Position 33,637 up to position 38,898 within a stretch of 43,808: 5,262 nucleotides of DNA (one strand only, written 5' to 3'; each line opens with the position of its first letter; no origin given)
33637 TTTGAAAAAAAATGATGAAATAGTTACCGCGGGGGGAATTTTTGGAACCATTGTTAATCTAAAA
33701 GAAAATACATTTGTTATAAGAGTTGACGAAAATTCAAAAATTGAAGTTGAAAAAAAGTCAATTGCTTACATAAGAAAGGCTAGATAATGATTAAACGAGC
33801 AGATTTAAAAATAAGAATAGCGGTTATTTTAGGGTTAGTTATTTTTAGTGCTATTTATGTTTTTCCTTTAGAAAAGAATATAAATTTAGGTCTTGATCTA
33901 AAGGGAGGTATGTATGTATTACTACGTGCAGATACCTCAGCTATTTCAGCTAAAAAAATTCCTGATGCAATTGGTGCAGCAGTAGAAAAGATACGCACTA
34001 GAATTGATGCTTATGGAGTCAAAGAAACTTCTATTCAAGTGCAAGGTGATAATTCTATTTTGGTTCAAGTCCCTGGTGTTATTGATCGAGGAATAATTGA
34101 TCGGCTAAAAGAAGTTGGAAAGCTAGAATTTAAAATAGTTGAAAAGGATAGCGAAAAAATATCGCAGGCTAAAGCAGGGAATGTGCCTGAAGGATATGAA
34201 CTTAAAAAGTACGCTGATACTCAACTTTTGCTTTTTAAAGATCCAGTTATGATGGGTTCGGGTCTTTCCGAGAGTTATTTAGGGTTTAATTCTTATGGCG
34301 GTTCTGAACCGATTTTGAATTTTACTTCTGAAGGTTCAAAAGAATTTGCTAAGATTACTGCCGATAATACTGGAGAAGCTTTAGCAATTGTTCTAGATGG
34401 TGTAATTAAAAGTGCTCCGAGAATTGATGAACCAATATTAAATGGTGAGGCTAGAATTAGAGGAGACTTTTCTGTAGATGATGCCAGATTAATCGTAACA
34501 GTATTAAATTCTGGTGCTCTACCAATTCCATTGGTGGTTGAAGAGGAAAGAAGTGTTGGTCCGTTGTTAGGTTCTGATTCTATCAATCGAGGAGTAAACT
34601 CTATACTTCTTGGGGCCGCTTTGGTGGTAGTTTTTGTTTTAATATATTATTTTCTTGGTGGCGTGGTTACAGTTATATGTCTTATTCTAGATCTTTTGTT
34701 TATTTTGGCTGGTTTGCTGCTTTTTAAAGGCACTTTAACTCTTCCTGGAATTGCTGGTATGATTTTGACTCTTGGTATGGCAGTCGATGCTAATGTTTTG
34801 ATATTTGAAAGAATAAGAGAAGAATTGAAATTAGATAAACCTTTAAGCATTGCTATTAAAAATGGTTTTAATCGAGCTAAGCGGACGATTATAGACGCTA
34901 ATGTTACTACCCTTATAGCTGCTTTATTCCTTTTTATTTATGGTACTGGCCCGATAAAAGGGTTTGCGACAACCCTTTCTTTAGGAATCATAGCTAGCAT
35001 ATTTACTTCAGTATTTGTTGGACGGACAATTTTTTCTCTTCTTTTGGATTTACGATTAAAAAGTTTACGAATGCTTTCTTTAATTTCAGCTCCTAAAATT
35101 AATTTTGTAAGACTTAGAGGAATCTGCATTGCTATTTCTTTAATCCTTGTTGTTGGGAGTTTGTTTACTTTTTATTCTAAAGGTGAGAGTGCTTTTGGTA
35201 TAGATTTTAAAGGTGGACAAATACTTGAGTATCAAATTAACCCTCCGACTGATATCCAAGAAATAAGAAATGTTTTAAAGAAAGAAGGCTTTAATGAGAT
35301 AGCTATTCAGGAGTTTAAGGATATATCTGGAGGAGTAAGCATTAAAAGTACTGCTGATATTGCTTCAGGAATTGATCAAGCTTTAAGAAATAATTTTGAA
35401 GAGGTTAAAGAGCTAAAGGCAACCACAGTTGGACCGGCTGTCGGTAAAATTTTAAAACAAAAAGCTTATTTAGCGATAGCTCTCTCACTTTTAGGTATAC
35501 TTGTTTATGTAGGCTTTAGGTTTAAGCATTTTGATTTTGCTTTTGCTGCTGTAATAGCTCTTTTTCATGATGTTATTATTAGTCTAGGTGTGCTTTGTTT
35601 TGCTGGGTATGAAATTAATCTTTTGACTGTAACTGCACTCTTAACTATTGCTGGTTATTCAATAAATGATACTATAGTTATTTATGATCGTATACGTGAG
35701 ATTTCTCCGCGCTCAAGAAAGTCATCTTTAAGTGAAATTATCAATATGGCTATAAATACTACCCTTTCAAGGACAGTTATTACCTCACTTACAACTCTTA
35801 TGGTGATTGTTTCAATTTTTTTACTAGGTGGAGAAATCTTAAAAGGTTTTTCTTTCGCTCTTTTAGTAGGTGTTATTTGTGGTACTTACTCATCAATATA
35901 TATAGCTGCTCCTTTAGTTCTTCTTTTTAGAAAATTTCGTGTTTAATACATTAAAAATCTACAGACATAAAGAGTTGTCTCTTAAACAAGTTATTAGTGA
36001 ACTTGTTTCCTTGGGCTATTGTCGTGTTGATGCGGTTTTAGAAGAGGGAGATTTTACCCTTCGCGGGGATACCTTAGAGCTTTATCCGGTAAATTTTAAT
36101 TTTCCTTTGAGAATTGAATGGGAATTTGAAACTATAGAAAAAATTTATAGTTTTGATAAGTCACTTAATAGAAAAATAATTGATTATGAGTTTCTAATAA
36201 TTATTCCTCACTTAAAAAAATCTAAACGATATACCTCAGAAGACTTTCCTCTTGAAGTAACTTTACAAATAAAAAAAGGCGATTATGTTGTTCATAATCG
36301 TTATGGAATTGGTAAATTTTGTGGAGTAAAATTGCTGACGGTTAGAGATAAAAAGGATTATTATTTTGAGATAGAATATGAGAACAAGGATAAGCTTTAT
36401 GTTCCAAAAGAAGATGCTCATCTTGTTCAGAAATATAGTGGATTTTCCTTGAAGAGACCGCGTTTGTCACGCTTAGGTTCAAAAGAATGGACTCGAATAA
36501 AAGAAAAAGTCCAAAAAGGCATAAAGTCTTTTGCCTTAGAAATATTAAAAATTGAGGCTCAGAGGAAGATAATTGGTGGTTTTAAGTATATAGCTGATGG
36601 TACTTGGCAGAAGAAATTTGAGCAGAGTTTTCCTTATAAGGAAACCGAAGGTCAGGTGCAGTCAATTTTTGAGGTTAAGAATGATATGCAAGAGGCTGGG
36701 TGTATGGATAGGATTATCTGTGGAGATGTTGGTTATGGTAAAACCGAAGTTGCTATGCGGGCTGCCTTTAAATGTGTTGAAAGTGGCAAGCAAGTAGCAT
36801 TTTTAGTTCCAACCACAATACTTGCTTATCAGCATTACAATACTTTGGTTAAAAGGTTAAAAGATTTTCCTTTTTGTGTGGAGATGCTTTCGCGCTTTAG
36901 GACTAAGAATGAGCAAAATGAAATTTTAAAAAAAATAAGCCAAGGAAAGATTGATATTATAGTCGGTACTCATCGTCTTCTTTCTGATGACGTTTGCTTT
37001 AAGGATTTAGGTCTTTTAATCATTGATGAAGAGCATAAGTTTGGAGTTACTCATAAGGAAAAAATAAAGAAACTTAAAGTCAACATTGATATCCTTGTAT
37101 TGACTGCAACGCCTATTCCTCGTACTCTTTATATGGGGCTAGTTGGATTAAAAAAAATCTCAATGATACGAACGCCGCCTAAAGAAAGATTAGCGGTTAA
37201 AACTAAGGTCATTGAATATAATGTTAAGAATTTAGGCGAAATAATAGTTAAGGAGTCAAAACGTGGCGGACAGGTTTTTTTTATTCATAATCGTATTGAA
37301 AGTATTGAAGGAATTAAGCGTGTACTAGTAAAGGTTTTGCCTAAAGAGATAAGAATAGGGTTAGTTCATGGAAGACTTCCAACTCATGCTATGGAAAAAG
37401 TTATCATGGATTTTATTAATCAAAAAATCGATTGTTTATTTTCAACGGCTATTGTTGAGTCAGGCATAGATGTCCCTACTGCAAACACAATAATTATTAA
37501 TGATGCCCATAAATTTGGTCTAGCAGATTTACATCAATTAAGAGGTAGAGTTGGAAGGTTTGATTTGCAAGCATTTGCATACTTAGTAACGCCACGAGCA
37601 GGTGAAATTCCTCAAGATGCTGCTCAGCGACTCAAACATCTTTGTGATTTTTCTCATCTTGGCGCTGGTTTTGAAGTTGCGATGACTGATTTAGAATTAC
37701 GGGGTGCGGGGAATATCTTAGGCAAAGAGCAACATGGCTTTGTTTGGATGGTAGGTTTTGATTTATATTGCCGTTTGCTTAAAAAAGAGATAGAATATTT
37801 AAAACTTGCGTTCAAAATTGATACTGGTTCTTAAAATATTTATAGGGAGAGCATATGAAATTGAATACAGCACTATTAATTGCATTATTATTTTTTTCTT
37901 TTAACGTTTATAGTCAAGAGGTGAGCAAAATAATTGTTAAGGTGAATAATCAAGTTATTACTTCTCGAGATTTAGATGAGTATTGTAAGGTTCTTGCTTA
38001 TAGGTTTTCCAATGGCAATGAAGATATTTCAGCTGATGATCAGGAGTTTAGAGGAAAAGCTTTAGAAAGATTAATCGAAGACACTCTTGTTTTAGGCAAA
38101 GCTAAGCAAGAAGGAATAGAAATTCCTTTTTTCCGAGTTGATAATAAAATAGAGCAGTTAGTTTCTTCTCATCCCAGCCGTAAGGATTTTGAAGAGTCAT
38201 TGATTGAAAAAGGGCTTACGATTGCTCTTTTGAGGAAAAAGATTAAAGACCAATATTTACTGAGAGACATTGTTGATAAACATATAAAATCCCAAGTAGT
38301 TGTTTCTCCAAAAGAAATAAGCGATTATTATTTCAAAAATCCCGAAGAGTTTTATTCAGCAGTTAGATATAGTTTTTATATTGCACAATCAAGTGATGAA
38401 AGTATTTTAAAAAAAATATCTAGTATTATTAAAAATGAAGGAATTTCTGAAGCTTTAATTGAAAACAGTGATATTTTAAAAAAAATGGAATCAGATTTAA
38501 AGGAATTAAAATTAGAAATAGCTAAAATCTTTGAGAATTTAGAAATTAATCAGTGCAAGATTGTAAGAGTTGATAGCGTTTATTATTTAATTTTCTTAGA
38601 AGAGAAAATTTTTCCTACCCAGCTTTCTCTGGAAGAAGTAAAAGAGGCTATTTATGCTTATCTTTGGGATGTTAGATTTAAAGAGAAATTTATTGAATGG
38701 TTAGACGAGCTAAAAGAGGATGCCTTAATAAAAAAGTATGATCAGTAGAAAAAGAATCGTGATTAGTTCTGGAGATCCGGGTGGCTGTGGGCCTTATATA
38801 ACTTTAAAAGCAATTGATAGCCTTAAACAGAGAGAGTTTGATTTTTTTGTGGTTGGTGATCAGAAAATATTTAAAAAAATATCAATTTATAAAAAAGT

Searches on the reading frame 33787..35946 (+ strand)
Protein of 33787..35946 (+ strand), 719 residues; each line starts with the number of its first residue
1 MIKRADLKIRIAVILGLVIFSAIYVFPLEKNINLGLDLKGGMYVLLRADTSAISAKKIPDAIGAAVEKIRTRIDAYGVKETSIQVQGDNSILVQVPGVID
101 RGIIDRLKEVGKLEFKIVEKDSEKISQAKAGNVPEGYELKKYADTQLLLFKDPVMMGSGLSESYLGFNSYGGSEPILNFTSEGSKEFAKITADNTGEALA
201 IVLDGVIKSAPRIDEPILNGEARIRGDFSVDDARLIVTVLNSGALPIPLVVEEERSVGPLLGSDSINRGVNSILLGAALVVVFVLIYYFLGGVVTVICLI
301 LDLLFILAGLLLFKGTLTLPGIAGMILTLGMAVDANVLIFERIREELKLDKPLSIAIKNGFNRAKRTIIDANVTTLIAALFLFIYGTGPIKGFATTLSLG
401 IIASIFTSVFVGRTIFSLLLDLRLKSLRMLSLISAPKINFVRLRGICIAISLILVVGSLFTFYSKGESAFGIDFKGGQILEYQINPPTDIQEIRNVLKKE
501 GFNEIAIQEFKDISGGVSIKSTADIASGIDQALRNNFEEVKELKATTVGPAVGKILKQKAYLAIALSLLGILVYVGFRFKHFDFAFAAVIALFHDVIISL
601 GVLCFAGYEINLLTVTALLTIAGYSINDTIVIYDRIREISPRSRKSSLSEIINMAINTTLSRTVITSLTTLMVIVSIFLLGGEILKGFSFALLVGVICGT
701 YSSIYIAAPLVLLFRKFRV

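Call 102: search_protein_families(library=pfam, proteins=[window:33787-35946:+], max_evalue=0.00001)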
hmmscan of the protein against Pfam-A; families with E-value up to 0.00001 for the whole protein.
window:33787-35946:+ (719 aa): 6 families
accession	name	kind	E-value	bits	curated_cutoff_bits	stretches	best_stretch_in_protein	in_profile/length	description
PF02355.23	SecD_SecF_C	-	1.6e-84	282.5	20.5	2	531-715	4-187/189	Protein export membrane protein SecD/SecF, C-terminal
PF22599.2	SecDF_P1_head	-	8.2e-23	80.9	27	1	143-247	9-114/114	SecDF, P1 head subdomain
PF21760.3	SecD_1st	-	4.5e-14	52.1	27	1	64-119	3-59/60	Protein translocase subunit SecDF, P1 domain, N-terminal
PF07549.19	Sec_GG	-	7.3e-09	35.3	20.3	0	32-52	8-28/28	SecD/SecF GG Motif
PF12321.13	DUF3634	-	2.7e-06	28.1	25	1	447-537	3-91/105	Protein of unknown function (DUF3634)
PF00873.25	ACR_tran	-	7.5e-06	24.4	28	0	265-467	329-550/1021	AcrB/AcrD/AcrF family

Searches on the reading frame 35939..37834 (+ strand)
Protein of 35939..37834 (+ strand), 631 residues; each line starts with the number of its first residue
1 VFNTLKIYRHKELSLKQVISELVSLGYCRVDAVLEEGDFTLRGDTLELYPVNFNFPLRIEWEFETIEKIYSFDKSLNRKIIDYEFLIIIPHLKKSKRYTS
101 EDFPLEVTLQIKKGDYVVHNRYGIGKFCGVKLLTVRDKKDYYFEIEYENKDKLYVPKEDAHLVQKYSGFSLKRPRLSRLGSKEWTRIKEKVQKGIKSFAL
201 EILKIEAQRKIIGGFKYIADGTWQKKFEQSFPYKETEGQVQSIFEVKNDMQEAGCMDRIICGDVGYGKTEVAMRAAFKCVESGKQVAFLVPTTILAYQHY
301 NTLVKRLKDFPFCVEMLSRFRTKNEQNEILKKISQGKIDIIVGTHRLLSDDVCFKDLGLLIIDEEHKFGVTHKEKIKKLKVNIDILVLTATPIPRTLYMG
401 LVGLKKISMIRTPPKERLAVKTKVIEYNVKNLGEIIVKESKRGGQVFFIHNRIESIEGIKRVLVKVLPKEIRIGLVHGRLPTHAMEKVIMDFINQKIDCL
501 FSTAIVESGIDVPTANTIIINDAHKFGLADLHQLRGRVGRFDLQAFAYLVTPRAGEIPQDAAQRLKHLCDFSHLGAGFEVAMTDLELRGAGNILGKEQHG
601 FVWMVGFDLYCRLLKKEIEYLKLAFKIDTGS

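Call 102: search_protein_families(library=pfam, proteins=[window:35939-37834:+], max_evalue=0.00001)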
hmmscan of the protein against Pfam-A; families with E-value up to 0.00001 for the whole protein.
window:35939-37834:+ (631 aa): 5 families
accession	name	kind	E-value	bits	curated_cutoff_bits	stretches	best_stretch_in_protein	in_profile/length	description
PF00270.35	DEAD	-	4.5e-25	88.8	26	1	256-396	15-163/167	DEAD/DEAH box helicase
PF00271.37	Helicase_C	-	1.2e-22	80.6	23.5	1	430-541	4-109/110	Helicase conserved C-terminal domain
PF17757.6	UvrB_inter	-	3.8e-17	62.6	22.9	1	5-91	1-88/91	UvrB interaction domain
PF02559.22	CarD_TRCF_RID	-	1.1e-15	57.9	23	1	112-167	2-57/57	CarD-like/TRCF RID domain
PF04851.21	ResIII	-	9.9e-12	45.5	22.5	1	240-392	9-162/164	Type III restriction enzyme, res subunit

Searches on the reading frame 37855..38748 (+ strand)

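Call 102: search_protein_families(library=pfam, proteins=[window:37855-38748:+], max_evalue=0.00001)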
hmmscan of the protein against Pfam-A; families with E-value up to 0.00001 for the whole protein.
window:37855-38748:+ (297 aa): 4 families
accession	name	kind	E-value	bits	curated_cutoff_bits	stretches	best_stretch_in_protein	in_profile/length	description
PF13624.11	SurA_N_3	-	1.5e-12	48.1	27.2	1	8-139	20-161/162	SurA-like N-terminal domain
PF13145.12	Rotamase_2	-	2.9e-09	38.2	27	1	150-264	1-121/121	PPIC-type PPIASE domain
PF09312.16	SurA_N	-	5.5e-09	36.7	30.8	1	23-136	1-114/118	SurA N-terminal domain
PF13623.11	SurA_N_2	-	6.5e-07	29.8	28.5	1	8-112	20-129/145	SurA-like N-terminal domain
